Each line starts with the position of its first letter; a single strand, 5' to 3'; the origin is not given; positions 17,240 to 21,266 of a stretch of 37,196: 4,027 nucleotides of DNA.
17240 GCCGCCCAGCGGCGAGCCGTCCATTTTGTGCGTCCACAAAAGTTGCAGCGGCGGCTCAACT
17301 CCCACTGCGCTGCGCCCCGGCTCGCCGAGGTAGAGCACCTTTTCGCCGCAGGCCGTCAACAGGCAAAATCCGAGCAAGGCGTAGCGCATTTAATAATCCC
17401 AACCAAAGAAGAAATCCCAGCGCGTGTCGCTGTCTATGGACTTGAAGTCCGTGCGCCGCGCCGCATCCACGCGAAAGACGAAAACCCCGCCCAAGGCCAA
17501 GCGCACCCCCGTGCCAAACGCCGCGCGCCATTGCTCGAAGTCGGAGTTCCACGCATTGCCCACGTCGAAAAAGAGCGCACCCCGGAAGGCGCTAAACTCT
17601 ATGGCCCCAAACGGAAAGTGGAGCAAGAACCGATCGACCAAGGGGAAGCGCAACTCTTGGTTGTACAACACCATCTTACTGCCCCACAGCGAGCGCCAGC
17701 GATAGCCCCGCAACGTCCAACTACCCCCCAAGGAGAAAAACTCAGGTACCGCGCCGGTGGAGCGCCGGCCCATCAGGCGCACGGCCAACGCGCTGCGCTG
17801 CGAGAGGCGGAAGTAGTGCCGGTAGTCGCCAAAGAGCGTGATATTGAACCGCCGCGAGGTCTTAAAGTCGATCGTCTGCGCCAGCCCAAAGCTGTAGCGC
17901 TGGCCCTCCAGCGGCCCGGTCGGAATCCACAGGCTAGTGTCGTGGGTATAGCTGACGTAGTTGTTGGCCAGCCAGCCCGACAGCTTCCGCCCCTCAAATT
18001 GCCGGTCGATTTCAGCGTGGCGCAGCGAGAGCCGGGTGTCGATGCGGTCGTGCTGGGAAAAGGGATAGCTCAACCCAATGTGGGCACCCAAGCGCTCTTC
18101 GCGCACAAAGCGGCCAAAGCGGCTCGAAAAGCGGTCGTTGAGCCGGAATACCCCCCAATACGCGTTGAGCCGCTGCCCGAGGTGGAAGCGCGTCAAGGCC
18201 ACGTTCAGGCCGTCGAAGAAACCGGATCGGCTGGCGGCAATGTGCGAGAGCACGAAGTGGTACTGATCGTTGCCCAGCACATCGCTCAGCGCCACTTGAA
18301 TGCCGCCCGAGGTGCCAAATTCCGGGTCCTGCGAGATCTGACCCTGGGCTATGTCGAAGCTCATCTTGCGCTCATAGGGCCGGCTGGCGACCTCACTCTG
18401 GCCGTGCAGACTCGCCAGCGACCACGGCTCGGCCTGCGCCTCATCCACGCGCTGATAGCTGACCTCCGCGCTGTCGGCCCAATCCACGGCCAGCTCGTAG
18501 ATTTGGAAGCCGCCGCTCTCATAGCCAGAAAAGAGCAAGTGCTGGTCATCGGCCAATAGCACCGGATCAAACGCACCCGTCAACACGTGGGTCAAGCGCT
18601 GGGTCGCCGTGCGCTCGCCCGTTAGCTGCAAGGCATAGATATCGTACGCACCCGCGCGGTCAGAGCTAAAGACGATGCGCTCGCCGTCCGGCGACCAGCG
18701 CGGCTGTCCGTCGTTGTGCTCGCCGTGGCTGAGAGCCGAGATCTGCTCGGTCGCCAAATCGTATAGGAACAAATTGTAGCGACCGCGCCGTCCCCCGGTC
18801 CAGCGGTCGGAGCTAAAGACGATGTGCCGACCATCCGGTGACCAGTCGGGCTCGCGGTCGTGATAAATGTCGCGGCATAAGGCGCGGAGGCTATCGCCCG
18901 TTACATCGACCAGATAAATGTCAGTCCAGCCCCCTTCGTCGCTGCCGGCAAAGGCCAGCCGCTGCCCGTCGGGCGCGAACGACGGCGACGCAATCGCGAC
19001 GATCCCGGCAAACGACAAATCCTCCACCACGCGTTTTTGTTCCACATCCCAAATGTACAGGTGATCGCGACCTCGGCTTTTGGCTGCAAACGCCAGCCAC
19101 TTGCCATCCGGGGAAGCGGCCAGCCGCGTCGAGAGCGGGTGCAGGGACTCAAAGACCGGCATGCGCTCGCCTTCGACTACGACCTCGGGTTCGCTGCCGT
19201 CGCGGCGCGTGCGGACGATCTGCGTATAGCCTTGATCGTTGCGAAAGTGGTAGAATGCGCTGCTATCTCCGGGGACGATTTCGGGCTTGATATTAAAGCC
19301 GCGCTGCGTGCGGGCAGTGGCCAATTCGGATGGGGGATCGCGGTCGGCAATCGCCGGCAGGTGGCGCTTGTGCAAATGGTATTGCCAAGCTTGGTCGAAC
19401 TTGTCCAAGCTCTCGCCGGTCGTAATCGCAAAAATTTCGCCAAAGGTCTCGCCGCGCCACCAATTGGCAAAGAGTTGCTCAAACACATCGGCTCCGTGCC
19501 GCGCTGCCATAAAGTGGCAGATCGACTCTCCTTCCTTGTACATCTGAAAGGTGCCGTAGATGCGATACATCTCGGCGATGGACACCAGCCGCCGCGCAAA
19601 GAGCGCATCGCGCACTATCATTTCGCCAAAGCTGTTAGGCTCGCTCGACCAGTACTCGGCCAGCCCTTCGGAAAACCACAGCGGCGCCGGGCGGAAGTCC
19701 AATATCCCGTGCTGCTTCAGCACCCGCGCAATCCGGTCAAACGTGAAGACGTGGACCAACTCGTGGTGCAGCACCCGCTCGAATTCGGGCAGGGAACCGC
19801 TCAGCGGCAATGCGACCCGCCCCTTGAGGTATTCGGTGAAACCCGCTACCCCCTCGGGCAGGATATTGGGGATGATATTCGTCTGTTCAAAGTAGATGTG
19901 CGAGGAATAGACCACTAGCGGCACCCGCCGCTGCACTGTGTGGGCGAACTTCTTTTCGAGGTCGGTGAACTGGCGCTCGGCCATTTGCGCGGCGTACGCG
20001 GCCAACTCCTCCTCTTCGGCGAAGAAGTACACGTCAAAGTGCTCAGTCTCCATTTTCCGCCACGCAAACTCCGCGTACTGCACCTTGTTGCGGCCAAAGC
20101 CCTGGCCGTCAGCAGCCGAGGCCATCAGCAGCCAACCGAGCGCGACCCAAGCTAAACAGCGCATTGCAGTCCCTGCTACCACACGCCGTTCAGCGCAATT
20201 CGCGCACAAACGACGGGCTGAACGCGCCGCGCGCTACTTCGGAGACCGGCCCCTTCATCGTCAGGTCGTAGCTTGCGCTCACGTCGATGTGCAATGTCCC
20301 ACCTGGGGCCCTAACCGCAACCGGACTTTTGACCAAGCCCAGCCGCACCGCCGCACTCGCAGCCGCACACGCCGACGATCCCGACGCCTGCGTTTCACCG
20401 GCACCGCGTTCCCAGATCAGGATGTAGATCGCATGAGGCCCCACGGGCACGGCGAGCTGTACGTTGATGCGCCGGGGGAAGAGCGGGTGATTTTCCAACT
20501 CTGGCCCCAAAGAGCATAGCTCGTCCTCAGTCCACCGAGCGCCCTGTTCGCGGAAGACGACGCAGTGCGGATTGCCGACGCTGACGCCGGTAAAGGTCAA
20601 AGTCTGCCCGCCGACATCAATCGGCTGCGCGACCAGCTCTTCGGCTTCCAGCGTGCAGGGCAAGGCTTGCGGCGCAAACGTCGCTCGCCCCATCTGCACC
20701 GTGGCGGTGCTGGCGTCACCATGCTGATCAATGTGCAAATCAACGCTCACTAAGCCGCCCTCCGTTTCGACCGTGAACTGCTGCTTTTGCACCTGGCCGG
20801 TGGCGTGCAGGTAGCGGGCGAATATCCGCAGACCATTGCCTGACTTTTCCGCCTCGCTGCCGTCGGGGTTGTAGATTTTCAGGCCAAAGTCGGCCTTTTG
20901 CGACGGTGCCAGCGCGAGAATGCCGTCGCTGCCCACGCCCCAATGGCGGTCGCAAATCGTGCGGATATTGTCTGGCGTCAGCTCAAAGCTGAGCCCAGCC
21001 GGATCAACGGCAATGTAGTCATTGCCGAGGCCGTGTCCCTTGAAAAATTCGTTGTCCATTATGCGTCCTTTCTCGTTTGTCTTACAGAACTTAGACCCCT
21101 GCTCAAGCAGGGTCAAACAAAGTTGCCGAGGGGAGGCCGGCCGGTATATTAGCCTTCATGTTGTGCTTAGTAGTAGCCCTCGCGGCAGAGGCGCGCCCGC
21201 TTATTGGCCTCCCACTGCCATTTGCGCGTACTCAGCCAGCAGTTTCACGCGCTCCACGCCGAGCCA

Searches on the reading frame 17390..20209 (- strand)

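Call 5: search_protein_families(library=pfam, proteins=[window:17390-20209:-], max_evalue=0.01)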
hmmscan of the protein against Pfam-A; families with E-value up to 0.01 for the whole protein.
window:17390-20209:- (939 aa): 9 families
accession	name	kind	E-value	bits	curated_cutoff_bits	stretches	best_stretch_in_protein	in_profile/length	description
PF07676.18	PD40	-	1.8e-30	104.6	20.9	3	493-525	4-37/38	WD40-like Beta Propeller Repeat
PF01103.29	Omp85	-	2.2e-09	37.7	24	1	687-936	42-322/325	Omp85 superfamily domain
PF00930.27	DPPIV_N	-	2.5e-08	33.5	22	1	457-541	1-80/354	Dipeptidyl peptidase IV (DPP IV) N-terminal region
PF25174.1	Beta-prop_THOC3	-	2.2e-06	27.3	305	0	362-421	93-147/272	THOC3 beta-propeller domain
PF02897.21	Peptidase_S9_N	-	0.00016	21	24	0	318-397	80-165/414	Prolyl oligopeptidase, N-terminal beta-propeller domain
PF13485.12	Peptidase_MA_2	-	0.0004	20.7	32.4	1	145-279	68-199/201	Peptidase MA superfamily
PF03865.19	ShlB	-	0.0004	20.4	22.7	1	791-902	203-307/311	Haemolysin secretion/activation protein ShlB/FhaC/HecB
PF23414.1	Beta-prop_EML_2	-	0.0018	18.1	90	0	363-468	45-144/266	Echinoderm microtubule-associated protein second beta-propeller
PF24817.1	WD40_WDHD1_1st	-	0.0033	17.1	109.9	1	363-421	228-283/291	WDHD1 first WD40 domain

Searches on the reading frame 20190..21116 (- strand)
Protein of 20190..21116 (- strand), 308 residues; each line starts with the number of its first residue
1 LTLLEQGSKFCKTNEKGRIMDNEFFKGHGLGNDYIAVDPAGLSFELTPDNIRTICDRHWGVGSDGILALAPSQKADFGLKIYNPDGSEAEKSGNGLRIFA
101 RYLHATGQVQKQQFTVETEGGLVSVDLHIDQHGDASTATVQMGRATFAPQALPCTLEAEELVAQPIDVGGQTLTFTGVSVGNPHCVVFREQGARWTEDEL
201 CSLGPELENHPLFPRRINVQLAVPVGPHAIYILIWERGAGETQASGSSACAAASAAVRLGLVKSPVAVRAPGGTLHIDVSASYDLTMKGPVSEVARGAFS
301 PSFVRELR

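Call 5: search_protein_families(library=pfam, proteins=[window:20190-21116:-], max_evalue=0.01)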
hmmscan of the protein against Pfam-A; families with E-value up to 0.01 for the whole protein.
window:20190-21116:- (308 aa): 1 family
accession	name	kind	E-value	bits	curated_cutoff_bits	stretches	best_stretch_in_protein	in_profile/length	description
PF01678.24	DAP_epimerase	-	1.5e-51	173.9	34.7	2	24-147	1-120/121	Diaminopimelate epimerase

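Call 6: search_protein_families(library=ncbifam, proteins=[window:20190-21116:-], max_evalue=0.01)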
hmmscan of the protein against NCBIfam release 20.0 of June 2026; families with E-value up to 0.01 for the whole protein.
window:20190-21116:- (308 aa): 2 families
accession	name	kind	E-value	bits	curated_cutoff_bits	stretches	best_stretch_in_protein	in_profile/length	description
TIGR00652.1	DapF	equivalog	1.2e-68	231.5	114.65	1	23-298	2-267/270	diaminopimelate epimerase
NF038284.1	bifunc_DapF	exception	7.8e-15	54.9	350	1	49-275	32-238/254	bifunctional diaminopimelate epimerase/glutamate racemase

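Call 7: search_protein_families(library=padloc, proteins=[window:20190-21116:-], max_evalue=0.01)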
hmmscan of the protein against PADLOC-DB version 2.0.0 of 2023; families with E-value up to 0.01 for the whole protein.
window:20190-21116:- (308 aa): 0 families
